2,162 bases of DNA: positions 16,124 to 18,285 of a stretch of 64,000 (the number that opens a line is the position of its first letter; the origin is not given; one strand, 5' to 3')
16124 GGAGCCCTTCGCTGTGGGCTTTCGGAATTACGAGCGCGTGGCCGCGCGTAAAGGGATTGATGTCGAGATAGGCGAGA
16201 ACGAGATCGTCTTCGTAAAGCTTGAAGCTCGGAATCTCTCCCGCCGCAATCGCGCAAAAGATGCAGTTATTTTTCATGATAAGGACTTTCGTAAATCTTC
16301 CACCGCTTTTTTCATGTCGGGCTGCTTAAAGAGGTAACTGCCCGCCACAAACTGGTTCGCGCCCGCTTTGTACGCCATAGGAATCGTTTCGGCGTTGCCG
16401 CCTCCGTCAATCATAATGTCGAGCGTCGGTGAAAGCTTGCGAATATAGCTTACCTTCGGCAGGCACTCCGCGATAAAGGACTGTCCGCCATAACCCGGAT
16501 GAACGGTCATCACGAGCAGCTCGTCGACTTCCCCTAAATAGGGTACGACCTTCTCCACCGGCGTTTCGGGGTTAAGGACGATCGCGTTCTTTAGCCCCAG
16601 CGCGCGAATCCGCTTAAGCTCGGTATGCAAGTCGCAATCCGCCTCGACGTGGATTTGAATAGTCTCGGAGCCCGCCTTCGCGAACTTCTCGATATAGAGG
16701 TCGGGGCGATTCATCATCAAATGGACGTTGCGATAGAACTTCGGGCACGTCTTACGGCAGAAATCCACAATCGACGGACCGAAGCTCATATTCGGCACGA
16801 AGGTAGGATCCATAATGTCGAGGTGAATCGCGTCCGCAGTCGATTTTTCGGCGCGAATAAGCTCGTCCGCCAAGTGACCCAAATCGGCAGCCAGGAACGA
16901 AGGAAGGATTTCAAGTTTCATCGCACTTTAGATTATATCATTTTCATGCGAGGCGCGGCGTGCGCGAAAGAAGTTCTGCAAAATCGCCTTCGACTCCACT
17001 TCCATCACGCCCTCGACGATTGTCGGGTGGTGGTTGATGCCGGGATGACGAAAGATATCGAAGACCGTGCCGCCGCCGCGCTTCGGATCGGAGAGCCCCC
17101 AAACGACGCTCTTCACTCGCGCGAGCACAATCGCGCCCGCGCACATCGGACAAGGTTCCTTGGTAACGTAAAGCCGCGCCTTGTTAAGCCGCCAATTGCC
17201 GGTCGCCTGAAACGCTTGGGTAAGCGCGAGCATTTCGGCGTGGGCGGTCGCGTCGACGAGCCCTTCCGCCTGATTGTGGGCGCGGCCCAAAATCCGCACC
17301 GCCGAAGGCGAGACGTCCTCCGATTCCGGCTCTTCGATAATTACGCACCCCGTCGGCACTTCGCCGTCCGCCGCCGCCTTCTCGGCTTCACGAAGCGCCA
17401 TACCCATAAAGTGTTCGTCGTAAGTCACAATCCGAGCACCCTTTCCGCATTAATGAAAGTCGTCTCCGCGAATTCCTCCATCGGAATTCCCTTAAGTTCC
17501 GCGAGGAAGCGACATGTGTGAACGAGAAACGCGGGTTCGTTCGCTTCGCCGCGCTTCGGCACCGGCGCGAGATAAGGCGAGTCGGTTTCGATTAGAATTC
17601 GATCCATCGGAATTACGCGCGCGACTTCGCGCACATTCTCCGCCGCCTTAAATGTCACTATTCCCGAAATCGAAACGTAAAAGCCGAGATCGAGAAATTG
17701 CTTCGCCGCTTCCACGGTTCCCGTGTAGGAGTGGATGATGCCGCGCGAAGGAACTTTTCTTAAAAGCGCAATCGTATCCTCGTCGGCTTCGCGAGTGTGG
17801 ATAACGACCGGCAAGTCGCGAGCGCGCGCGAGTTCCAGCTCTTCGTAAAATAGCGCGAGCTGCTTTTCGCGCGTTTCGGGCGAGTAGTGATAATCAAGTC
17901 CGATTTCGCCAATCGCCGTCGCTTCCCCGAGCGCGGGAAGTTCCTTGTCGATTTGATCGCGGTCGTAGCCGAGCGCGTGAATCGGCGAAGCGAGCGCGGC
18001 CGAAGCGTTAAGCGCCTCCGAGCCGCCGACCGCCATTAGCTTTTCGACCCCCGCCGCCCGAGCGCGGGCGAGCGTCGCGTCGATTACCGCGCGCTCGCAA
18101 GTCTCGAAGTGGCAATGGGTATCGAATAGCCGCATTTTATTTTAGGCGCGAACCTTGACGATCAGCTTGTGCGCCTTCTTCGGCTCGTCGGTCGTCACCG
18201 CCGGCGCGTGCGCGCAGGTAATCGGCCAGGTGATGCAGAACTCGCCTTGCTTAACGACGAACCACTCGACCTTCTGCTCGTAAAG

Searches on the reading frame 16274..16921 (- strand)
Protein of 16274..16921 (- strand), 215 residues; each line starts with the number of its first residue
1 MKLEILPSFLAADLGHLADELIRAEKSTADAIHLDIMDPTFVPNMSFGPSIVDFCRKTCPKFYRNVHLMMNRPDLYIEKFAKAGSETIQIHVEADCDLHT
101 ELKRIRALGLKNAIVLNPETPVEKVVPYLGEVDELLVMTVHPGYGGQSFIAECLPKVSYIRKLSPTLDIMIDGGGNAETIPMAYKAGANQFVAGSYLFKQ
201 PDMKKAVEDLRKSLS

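Call 49: search_protein_families(library=pfam, proteins=[window:16274-16921:-], max_evalue=0.001)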
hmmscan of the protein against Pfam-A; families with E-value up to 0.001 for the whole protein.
window:16274-16921:- (215 aa): 1 family
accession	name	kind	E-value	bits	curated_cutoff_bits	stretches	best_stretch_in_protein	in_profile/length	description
PF00834.25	Ribul_P_3_epim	-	1.7e-58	197.8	21.1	1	5-198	2-198/198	Ribulose-phosphate 3 epimerase family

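Call 62: search_protein_families(library=pfam, proteins=[L086:4334-5893:+], max_evalue=1)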
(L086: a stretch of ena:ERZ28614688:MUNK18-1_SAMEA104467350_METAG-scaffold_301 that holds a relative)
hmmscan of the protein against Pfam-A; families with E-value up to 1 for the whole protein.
L086:4334-5893:+ (519 aa): 1 family
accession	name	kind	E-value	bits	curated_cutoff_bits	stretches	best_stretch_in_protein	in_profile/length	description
PF09254.17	FokI_cleav_dom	-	8.6e-11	42.1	25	1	351-503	22-183/188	FokI, cleavage domain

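Call 85: search_protein_families(library=ncbifam, proteins=[L086:10936-13080:+], max_evalue=0.00001)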
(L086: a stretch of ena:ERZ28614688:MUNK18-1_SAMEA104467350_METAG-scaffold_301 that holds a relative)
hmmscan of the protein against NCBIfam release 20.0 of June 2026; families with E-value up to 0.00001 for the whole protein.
L086:10936-13080:+ (714 aa): 1 family
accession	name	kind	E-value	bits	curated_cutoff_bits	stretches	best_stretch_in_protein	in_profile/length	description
NF041935.1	MzaE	equivalog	1.8e-88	297.6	1050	1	31-606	28-582/593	MZA anti-phage system associated AIPR family protein MzaE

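Call 96: search_protein_families(library=padloc, proteins=[L086:4334-5893:+, L086:2621-4321:+], max_evalue=0.00001)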
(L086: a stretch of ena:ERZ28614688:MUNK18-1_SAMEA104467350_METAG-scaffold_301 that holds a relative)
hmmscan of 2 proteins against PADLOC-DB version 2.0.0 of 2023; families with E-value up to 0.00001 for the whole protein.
L086:4334-5893:+ (519 aa): 3 families
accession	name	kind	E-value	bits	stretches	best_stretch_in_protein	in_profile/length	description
PDLC03504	REase_II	-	7.6e-28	95.6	1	5-187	7-188/540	Type II restriction enzyme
PDLC03394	REase_II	-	7.5e-09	32.5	1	5-186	7-182/684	Type II nicking endonuclease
PDLC03477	REase_II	-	2.8e-06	24.2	0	364-514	443-608/616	Type II restriction enzyme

L086:2621-4321:+ (566 aa): 56 families (the best 25 are shown)
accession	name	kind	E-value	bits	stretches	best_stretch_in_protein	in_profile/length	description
PDLC03378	MTase_II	-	6e-112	372.3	1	212-558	3-341/344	Type II methyltransferase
PDLC03234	MTase_II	-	7.7e-60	201.1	2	217-417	10-204/375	Type II methyltransferase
PDLC03272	MTase_II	-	4.7e-52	175.5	1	210-549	73-392/407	Type II methyltransferase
PDLC00033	DruM2|DruM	-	2.5e-49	166.5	1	216-548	26-365/368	DNA cytosine methylase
PDLC03326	MTase_II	-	1.4e-47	160.8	2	217-407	10-195/412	Type II methyltransferase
PDLC03223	MTase_II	-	6.6e-45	151.5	2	427-547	348-466/469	Type II methyltransferase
PDLC00026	DruM2|DruM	-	9.7e-45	151.6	1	216-549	9-320/336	DNA cytosine methylase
PDLC03237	MTase_II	-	3.4e-44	149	2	215-389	797-972/1036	Type II methyltransferase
PDLC00027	DruM2|DruM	-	8.3e-43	145.1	2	226-399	21-185/361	DNA cytosine methylase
PDLC00031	DruM2|DruM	-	1.4e-41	140.8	2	216-398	16-184/361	DNA cytosine methylase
PDLC02649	DrmMII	-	2.7e-37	126.7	2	249-396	81-229/422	DrmMII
PDLC03307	MTase_II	-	1.6e-34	117.8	1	216-549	5-371/382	Type II methyltransferase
PDLC02656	DrmMII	-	7.3e-32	108.8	2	212-389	5-206/491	DrmMII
PDLC00030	DruM2|DruM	-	5.1e-30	102.9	2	216-388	10-187/380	DNA cytosine methylase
PDLC03330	MTase_II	-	9.6e-30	101.7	1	215-547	102-426/430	Type II methyltransferase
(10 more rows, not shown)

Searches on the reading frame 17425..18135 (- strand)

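Call 49: search_protein_families(library=pfam, proteins=[window:17425-18135:-], max_evalue=0.001)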
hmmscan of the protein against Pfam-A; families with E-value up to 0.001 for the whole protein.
window:17425-18135:- (236 aa): 1 family
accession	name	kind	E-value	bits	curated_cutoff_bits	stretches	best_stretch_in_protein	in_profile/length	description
PF01026.27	TatD_DNase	-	1.1e-64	218.8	27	1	4-234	1-252/253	TatD related DNase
